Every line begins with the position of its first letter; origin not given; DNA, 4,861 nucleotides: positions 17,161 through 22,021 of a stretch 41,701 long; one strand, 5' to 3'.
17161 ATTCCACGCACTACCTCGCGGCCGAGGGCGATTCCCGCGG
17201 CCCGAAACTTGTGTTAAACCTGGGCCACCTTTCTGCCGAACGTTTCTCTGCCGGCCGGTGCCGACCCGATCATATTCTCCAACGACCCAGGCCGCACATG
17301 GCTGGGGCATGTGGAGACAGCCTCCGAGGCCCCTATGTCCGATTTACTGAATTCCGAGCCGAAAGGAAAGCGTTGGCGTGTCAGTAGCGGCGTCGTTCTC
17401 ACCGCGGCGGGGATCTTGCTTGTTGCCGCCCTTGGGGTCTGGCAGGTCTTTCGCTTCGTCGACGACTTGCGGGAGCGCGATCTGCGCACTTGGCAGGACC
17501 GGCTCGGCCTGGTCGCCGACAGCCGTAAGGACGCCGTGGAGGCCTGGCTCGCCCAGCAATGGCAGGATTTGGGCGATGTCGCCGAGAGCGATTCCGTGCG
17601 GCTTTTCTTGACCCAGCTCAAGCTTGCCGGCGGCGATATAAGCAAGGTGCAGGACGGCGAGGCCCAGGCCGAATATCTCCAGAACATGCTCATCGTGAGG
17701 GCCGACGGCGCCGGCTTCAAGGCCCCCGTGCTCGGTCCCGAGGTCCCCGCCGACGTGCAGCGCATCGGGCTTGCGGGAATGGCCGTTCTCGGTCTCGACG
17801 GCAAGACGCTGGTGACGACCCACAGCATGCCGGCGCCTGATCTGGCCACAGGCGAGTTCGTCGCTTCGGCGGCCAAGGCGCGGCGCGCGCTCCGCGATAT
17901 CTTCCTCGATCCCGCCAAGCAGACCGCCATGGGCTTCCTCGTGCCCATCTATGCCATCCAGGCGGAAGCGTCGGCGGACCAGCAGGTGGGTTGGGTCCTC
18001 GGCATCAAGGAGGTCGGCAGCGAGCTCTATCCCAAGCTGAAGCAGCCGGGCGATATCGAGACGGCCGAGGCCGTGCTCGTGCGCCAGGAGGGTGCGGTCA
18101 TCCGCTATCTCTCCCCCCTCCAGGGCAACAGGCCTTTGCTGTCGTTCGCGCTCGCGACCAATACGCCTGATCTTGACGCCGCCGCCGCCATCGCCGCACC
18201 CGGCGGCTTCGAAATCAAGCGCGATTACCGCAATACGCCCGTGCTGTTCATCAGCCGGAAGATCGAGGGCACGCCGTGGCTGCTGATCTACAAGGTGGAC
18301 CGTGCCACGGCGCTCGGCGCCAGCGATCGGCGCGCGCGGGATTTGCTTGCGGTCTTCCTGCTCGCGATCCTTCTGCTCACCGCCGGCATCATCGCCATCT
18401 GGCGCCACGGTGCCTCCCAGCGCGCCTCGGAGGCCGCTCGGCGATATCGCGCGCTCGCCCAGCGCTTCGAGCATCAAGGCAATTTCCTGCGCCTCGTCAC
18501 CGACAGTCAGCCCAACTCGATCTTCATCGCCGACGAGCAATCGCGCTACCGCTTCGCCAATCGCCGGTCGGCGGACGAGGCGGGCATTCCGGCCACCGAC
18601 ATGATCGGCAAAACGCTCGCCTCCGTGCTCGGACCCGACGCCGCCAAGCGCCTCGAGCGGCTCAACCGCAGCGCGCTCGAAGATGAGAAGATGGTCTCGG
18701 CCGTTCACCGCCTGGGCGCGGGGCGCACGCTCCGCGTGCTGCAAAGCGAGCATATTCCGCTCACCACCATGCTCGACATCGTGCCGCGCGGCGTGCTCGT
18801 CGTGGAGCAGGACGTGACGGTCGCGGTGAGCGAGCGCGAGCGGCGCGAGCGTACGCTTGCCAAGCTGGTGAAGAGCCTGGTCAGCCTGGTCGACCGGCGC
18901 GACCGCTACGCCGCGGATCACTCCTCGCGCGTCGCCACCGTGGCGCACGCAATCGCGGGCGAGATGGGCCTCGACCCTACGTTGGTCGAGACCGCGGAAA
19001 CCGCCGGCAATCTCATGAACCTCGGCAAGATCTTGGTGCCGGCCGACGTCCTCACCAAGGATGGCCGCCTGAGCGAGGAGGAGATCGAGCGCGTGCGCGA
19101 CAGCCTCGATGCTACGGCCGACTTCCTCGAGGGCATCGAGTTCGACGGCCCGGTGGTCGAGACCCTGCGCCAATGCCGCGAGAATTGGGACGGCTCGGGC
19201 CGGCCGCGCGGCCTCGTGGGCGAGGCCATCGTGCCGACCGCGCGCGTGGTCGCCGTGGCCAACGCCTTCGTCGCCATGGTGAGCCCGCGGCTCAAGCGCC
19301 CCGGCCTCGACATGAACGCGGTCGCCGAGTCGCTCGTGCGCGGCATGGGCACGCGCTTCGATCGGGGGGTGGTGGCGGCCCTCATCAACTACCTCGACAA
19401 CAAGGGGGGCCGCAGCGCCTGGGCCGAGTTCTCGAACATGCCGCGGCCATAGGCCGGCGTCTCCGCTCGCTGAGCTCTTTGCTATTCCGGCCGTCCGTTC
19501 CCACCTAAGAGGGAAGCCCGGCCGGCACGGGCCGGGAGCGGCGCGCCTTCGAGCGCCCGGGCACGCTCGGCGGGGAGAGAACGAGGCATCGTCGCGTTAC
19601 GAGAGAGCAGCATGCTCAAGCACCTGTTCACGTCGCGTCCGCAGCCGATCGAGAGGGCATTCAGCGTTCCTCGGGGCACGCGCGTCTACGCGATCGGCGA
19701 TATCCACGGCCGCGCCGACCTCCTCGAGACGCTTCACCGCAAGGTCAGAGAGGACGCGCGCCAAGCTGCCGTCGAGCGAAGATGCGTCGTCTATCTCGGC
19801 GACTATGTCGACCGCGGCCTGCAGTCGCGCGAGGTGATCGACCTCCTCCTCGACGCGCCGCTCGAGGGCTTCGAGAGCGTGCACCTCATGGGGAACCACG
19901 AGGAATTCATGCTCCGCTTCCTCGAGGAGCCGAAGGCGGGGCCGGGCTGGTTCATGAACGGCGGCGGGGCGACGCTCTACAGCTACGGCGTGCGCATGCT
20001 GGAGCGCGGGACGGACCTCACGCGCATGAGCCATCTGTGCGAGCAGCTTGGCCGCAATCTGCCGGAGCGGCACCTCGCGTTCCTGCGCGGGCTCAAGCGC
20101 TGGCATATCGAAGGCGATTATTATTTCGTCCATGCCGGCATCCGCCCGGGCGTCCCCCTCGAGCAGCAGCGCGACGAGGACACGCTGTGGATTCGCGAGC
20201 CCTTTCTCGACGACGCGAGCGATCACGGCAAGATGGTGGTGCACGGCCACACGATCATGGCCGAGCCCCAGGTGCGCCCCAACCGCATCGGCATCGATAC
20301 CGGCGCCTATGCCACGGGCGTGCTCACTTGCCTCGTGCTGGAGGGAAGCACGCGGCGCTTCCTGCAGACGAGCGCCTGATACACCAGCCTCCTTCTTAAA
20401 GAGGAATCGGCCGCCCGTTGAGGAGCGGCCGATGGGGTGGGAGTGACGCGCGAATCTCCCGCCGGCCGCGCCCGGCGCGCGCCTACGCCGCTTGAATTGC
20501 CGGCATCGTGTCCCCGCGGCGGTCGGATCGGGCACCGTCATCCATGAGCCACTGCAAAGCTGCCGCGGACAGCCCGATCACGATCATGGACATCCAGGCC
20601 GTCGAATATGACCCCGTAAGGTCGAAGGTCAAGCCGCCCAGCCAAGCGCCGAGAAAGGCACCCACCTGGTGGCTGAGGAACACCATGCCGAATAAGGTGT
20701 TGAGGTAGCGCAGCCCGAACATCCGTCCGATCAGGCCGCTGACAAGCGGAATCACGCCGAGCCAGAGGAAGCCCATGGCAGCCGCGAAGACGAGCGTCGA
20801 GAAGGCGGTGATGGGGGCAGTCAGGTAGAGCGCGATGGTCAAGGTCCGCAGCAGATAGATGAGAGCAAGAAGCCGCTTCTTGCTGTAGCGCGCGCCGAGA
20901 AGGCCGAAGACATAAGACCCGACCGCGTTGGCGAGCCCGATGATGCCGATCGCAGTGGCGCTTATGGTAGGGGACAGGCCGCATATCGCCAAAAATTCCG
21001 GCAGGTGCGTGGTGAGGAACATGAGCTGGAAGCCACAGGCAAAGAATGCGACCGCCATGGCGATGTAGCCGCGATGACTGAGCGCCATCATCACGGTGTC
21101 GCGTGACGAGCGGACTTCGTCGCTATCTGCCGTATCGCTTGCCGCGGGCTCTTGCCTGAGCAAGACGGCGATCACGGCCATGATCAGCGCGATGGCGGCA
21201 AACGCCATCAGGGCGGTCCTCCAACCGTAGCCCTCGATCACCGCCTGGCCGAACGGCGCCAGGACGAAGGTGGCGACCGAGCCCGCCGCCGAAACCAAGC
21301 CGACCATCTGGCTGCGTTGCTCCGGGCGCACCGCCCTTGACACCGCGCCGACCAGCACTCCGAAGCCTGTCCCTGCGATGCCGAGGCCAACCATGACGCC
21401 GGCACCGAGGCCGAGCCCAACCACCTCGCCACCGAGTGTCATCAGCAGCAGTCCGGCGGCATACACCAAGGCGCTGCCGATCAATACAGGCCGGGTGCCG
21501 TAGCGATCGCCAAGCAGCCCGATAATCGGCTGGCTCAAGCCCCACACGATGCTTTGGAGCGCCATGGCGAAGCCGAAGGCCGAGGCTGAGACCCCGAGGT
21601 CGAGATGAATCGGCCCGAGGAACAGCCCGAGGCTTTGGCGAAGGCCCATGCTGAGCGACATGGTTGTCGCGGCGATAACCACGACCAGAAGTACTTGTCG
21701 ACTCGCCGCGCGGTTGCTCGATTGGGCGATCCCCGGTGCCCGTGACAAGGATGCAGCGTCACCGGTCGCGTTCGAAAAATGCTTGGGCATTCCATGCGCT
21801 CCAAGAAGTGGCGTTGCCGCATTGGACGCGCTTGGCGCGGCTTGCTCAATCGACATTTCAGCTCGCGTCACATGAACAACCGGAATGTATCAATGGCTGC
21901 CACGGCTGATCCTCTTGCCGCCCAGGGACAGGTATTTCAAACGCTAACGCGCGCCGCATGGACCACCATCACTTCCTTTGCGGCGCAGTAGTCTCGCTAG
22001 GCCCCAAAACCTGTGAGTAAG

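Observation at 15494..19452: Two secreted BTLCP (LapG-family) proteases divergent from a Cache-PAS-dead-HD-GYP membrane receptor, fused onto an EPS operon: a candidate non-LapD proteolytic switch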

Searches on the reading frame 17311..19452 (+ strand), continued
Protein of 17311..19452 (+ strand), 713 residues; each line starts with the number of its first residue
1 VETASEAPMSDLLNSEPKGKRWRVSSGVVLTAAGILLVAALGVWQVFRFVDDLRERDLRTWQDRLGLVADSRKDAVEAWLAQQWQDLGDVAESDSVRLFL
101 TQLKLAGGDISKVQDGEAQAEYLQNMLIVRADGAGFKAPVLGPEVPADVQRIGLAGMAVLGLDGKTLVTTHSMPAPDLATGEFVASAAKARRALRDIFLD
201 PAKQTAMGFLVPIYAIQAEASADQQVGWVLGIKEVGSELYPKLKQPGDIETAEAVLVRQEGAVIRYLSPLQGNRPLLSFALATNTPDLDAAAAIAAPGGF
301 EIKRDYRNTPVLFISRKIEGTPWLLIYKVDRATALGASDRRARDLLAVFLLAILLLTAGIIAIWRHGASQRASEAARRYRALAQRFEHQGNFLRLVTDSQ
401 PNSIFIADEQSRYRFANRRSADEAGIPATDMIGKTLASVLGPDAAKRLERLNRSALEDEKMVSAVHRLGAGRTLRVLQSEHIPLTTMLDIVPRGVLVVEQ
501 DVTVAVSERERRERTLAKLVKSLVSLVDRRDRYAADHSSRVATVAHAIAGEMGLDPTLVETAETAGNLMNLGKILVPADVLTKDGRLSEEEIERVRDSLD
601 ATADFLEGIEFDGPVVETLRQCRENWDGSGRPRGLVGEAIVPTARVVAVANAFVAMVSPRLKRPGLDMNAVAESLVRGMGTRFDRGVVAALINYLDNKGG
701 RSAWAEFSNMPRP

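Call 38: search_solved_structures(query=A1, max_evalue=10, show_alignments=0)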
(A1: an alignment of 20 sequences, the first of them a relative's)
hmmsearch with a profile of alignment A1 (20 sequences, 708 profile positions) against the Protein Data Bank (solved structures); distinct sequences matched with E-value up to 10: 15.
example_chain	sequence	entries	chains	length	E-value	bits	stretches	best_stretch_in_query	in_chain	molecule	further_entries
9rc0_A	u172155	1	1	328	3.4e-73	250.1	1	382-690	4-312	HD domain/sensory box protein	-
9rbz_A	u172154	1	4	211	3.1e-55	190.8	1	495-691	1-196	HD domain/sensory box protein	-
5z7c_A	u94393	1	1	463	1.4e-31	112.6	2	509-689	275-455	3'3'-cGAMP-specific phosphodiesterase 3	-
4mcw_A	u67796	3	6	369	1.4e-20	76.3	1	504-680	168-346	Metal dependent phosphohydrolase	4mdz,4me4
4r8z_A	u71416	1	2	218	1.6e-20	76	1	509-690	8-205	Cyclic di-GMP phosphodiesterase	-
6zj8_A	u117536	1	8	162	2.1e-06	29.4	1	377-472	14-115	Virulence sensor protein BvgS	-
3fc7_A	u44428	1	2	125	7.3e-05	24.3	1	370-497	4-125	HTR-like protein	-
3ewk_A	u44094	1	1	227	0.0008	20.8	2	382-456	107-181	Sensor protein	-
7duc_A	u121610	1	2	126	0.029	15.7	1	384-448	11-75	Sensor protein kinase WalK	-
4mn5_A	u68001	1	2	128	0.04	15.2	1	384-448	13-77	Sensor protein kinase WalK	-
9qq6_A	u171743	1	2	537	0.069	14.4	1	374-451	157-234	histidine kinase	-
4mn6_A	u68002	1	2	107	0.13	13.5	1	396-448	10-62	Sensor protein kinase WalK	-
10jx_A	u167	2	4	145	0.23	12.7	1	391-456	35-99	Multi-sensor signal transduction histidine kinase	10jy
3luq_A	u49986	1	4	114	0.32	12.2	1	388-497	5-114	Sensor protein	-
1xx7_A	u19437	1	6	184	0.68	11.1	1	528-602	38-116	oxetanocin-like protein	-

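Call 58: search_protein_families(library=pfam, proteins=[L076:5217-11681:-, L053:16477-22146:+, L051:1642-5892:-], max_evalue=0.001)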
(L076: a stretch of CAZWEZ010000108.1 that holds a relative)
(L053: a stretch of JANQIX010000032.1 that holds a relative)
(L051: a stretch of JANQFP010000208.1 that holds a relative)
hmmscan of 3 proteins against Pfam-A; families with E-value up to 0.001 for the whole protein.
L076:5217-11681:- (2154 aa): 5 families
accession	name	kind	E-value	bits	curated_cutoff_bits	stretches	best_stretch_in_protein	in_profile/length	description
PF17892.7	Cadherin_5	-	5.7e-128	417.7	26.5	7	1083-1174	2-97/98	Cadherin-like domain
PF17963.7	Big_9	-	1.2e-97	321.4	23.6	7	1178-1271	1-89/89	Bacterial Ig domain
PF17803.7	Cadherin_4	-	7.7e-80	263.8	25.1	8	1365-1437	1-71/71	Bacterial cadherin-like domain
PF00353.25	HemolysinCabind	-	6e-61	202.3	23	10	1929-1964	1-36/36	RTX calcium-binding nonapeptide repeat (4 copies)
PF16184.11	Cadherin_3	-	1.5e-23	83.3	25.5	1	1633-1725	1-97/106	Cadherin-like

L053:16477-22146:+ (1890 aa): 2 families
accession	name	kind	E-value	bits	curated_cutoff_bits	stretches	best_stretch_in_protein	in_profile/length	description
PF05860.19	TPS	-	1.1e-27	98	33.5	1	102-376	5-250/252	TPS secretion domain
PF13229.12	Beta_helix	-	0.00011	22.3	25.9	1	949-1041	55-141/158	Right handed beta helix region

L051:1642-5892:- (1416 aa): 2 families
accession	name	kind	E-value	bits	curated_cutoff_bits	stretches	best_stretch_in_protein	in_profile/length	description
PF00873.25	ACR_tran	-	1.2e-144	483.9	28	1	30-1081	3-1015/1021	AcrB/AcrD/AcrF family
PF02355.23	SecD_SecF_C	-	8.3e-06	25.8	20.5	0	377-500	30-154/189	Protein export membrane protein SecD/SecF, C-terminal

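Call 60: search_dna_similar(query=window:17335-19452:+, collection=plasmids, mode=protein, max_evalue=1e-20, max_rows=20)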
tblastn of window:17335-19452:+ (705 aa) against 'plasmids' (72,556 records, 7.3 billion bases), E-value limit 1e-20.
Records with a match: 1; places in all: 1; records where one place covers at least 80% of the query: 0.
Best place of each record, by identity: <60% 1.
By first word of the organism name: Acinetobacter 1.
By predicted mobility (MOB-suite, as given by PLSDB): mobilizable 1.
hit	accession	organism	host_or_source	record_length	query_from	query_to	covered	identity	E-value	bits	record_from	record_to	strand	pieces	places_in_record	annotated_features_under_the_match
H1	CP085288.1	Acinetobacter haemolyticus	single cell,water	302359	403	691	41%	31.3%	5e-21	106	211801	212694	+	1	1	HD-GYP domain-containing protein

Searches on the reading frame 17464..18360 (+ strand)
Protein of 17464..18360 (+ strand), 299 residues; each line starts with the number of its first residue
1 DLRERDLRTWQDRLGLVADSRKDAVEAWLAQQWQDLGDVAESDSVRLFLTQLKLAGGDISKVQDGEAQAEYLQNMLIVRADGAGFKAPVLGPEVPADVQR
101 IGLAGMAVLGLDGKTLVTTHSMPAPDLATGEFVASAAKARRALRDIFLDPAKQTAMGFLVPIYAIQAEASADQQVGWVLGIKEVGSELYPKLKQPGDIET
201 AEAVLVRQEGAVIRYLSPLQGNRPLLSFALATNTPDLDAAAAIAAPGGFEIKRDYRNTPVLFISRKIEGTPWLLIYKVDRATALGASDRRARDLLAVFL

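Call 48: predict_structure(alignment_id=A2)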
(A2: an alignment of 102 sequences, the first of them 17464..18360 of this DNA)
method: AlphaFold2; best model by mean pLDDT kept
length: 299 residues; sequences in the alignment: 102
mean_pLDDT: 93.3   pTM: 0.89
mean pLDDT of the five models: 93.3, 93.1, 92.3, 92.3, 92.2
residues with pLDDT >= 90: 247; 70-90: 44; 50-70: 8; < 50: 0
segments of 3 or more residues with pLDDT < 50: none
pLDDT, mean of each block of 10 residues (from residue 1): 90 96 98 98 97 93 94 97 91 69 95 93 90 95 95 96 93 97 96 84 96 95 90 97 96 97 97 97 89 89
secondary structure, 60 per line:
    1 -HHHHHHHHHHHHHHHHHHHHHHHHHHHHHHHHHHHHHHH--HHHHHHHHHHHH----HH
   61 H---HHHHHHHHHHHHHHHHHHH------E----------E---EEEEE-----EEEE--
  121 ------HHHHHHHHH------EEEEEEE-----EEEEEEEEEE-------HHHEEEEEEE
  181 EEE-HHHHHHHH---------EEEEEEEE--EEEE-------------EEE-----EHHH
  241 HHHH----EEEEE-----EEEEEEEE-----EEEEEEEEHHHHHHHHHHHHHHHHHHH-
elements in order: H2-40 H43-54 H65-83 E105-109 E115-118 H127-135 E142-148 E154-163 E174-183 H185-192 E202-209 E212-215 E229-231 H238-244 E249-253 E259-266 E272-279 H280-298

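Call 51: fold_search(model_id=the predicted structure, library=pdb)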
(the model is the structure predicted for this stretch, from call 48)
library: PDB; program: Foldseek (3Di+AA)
matches with E <= 10: 989; with E <= 0.001: 64
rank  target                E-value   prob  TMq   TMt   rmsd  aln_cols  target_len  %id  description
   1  9rc2                  6.8e-11  1.00  0.65  0.76   4.3       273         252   15  DvhD, periplasmic domain (released 2026-03-04)
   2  5ltv_F                3.5e-07  1.00  0.49  0.63   6.2       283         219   15  LIGAND BINDING DOMAIN OF PSEUDOMONAS AERUGINOSA PAO1 AMINO ACID CHEMORECPETOR PCTC IN COMPLEX WITH GABA (released 2017-09-20)
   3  2p7j_B                4.2e-07  1.00  0.53  0.57   5.7       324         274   14  Crystal structure of the domain of putative sensory box/GGDEF family protein from Vibrio parahaemolyticus (released 2007-05-01)
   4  9a69_B                4.7e-07  1.00  0.60  0.30   5.7       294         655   12  Integrative model of MCPB-MCPC by crosslinking MS and deep learning (released 2024-09-18)
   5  6ios                  5.3e-07  1.00  0.54  0.66   5.5       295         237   12  The ligand binding domain of Mlp24 with proline (released 2019-03-06)
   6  5ave                  9.5e-07  1.00  0.54  0.62   7.2       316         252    8  The ligand binding domain of Mlp37 with serine (released 2016-03-02)
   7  9a65_B                1.4e-06  1.00  0.49  0.24  15.4       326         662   11  Integrative model of YVAQ-MCPB by crosslinking MS and deep learning (released 2024-09-18)
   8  5ere                  1.7e-06  1.00  0.51  0.31   5.1       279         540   11  Extracellular ligand binding receptor from Desulfohalobium retbaense DSM5692 (released 2016-08-10)
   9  6ior_A                1.8e-06  1.00  0.52  0.61   5.6       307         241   12  The ligand binding domain of Mlp24 with asparagine (released 2019-03-20)
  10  6iot_B                2.0e-06  1.00  0.49  0.58   6.8       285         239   12  The ligand binding domain of Mlp24 with arginine (released 2019-03-20)
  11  6ior_C                2.4e-06  1.00  0.53  0.63   6.7       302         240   12  The ligand binding domain of Mlp24 with asparagine (released 2019-03-20)
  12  5avf_A                3.1e-06  1.00  0.54  0.64   5.6       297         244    9  The ligand binding domain of Mlp37 with taurine (released 2016-06-01)
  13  3lif_A                3.1e-06  1.00  0.54  0.63   5.9       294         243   11  Crystal Structure of the extracellular domain of the putative histidine kinase rpHK1S-Z16 (released 2010-05-05)
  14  3c8c_A                3.3e-06  1.00  0.54  0.65   5.8       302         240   10  Crystal structure of Mcp_N and cache domains of methyl-accepting chemotaxis protein from Vibrio cholerae (released 2008-02-19)
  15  6iov_B                3.3e-06  1.00  0.44  0.56   7.0       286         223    8  The ligand binding domain of Mlp37 with arginine (released 2019-11-06)
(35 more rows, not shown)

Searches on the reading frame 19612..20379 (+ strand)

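Call 3: search_protein_families(library=pfam, proteins=[window:19612-20379:+], max_evalue=0.01)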
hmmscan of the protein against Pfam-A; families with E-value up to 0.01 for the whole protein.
window:19612-20379:+ (255 aa): 1 family
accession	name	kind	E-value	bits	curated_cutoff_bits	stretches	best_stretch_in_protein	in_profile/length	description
PF00149.33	Metallophos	-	5.8e-13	50.1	21.5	1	24-217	2-159/191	Calcineurin-like phosphoesterase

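Call 58: search_protein_families(library=pfam, proteins=[window:19612-20379:+], max_evalue=0.001)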
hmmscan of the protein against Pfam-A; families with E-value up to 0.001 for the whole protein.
window:19612-20379:+ (255 aa): 1 family
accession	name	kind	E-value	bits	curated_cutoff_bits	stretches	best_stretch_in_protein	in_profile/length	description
PF00149.33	Metallophos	-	5.8e-13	50.1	21.5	1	24-217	2-159/191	Calcineurin-like phosphoesterase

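Call 59: search_protein_families(library=ncbifam, proteins=[window:19612-20379:+], max_evalue=0.001)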
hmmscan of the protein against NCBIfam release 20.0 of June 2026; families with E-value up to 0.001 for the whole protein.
window:19612-20379:+ (255 aa): 6 families
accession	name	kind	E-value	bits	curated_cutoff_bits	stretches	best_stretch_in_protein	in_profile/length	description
TIGR04075.1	bacter_Pnkp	equivalog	1.1e-12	47.1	750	1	27-105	184-270/851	polynucleotide kinase-phosphatase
NF001204.0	PRK00166.1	equivalog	1.5e-11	44.1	176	1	25-102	3-72/276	symmetrical bis(5'-nucleosyl)-tetraphosphatase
NF010148.0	PRK13625.1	equivalog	1e-09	38.3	340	1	27-105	5-85/245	bis(5'-nucleosyl)-tetraphosphatase PrpE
NF008516.0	PRK11439.1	equivalog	1.1e-08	35.3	326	1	9-240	3-214/218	protein-serine/threonine phosphatase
NF007425.0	PRK09968.1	equivalog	1.3e-08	34.8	332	1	24-119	16-100/218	protein-serine/threonine phosphatase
TIGR00668.1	apaH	equivalog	0.0007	19.1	222.85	0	25-80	3-53/279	bis(5'-nucleosyl)-tetraphosphatase (symmetrical) ApaH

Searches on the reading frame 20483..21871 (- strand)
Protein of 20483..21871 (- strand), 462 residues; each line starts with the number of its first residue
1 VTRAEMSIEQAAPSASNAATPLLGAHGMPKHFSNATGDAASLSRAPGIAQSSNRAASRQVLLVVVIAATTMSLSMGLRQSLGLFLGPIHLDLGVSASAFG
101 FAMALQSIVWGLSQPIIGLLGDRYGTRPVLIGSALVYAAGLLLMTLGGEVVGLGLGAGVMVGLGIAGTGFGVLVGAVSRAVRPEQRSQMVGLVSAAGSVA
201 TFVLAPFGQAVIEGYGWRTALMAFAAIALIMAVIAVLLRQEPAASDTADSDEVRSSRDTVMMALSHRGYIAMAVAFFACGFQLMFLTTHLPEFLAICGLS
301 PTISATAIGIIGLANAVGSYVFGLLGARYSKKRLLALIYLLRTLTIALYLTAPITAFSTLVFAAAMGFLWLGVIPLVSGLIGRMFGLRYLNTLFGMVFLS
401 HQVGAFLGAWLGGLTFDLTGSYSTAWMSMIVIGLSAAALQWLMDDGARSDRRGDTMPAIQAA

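Call 3: search_protein_families(library=pfam, proteins=[window:20483-21871:-], max_evalue=0.01)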
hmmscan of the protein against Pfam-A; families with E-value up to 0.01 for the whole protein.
window:20483-21871:- (462 aa): 3 families
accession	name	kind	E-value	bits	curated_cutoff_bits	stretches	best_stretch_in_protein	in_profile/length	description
PF07690.21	MFS_1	-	3.9e-42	144.8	33.4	2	71-383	5-321/347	Major Facilitator Superfamily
PF12832.13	MFS_1_like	-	5.2e-08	32.8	25.2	1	197-421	134-367/373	MFS_1 like family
PF06779.20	MFS_4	-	2.9e-06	27.3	26.3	1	161-427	91-350/364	Uncharacterised MFS-type transporter YbfB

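Call 59: search_protein_families(library=ncbifam, proteins=[window:20483-21871:-], max_evalue=0.001)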
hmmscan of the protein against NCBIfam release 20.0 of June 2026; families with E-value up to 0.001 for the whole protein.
window:20483-21871:- (462 aa): 23 families
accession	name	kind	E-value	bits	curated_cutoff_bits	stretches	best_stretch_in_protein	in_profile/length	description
NF049980.1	SfMCT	equivalog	1.2e-33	116.4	320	1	63-431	3-377/378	L-lactate MFS transporter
TIGR00890.1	2A0111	subfamily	1.4e-22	80.2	374.85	1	63-431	4-370/377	oxalate/formate antiport family MFS transporter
TIGR04259.1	oxa_formateAnti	equivalog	3.9e-15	55.6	335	1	64-440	5-388/405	oxalate/formate MFS antiporter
NF038246.1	bile_salt_MFS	equivalog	5.8e-14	51.8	400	1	76-432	19-392/408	conjugated bile salt MFS transporter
TIGR00892.1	2A0113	subfamily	1.7e-11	43.5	586.1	1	63-436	20-413/455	monocarboxylate transporter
TIGR00893.1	2A0114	subfamily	4.1e-10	39.1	395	1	88-434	20-389/399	D-galactonate transporter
TIGR00880.1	2_A_01_02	superfamily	5.1e-10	39.6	131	1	110-238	14-137/141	multidrug resistance protein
NF008586.0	PRK11551.1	equivalog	1.1e-08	34.5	410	1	56-443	8-396/406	3-(3-hydroxy-phenyl)propionate transporter MhpT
TIGR00883.1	2A0106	subfamily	1.4e-08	34.3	443.45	1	56-172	221-338/400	metabolite/H+ symporter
TIGR00895.1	2A0115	subfamily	2.3e-08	33.4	418.55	2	55-243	10-196/398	aromatic acid/H+ symport family MFS transporter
NF033135.1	cmx_cmrA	equivalog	4.6e-08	32.5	400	1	85-435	26-369/374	Cmx/CmrA family chloramphenicol efflux MFS transporter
TIGR00710.1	efflux_Bcr_CflA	subfamily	4.7e-08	32.9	200.9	1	88-366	31-307/385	Bcr/CflA family efflux MFS transporter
NF008654.0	PRK11652.1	equivalog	9.2e-08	31.4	479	1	58-279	10-224/397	multidrug efflux MFS transporter EmrD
NF007498.0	PRK10091.1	equivalog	1.7e-07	30.5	499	1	64-438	6-370/390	MFS transporter AraJ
NF008963.0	PRK12307.1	equivalog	2.9e-07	30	637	1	88-391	44-356/426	MFS transporter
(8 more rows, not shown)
